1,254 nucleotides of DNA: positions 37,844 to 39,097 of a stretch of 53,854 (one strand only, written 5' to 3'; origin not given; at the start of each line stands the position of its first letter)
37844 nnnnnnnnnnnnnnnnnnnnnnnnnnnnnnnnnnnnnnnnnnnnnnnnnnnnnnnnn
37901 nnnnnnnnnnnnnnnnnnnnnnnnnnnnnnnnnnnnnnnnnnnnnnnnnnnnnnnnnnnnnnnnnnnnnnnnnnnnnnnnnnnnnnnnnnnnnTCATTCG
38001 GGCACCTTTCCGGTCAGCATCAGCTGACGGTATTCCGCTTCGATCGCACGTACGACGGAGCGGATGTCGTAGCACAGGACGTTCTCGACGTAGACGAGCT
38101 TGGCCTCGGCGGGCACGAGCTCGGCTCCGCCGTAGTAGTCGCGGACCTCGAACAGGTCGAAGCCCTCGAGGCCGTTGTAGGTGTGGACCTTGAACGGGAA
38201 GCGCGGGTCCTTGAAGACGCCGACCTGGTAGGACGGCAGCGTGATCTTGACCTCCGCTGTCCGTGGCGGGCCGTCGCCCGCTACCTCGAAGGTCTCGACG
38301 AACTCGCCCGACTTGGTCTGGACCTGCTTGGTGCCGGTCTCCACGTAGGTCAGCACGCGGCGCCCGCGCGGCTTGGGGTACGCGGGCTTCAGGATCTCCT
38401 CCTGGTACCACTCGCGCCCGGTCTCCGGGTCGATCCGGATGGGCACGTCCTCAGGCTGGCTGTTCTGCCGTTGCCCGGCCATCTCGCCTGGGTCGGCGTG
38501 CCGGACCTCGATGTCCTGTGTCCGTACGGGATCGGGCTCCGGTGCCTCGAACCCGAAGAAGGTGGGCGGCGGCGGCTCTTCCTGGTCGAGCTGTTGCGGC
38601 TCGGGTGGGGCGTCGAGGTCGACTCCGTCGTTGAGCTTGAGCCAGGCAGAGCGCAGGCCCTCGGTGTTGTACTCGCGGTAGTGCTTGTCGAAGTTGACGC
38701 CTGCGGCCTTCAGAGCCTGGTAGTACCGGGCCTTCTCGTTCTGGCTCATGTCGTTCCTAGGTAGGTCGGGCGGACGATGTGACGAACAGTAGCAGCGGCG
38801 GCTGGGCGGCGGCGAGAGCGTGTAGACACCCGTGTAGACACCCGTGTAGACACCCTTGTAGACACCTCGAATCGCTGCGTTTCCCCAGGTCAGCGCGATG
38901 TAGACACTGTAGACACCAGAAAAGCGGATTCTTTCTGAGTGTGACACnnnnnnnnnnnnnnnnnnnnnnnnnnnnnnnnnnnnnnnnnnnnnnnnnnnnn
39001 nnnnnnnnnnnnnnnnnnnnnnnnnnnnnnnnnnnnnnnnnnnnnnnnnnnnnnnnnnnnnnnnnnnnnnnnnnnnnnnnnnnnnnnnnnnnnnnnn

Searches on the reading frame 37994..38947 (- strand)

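Call 78: search_protein_families(library=pfam, proteins=[window:37994-38947:-], max_evalue=0.1)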
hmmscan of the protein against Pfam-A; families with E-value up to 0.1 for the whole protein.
window:37994-38947:- (317 aa): 1 family
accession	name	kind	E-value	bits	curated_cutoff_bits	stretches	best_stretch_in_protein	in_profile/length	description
PF21974.1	SPN1_m3Gcap_bd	-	0.0084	16.6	27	0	281-317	79-114/179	Snurportin1, m3G cap-binding domain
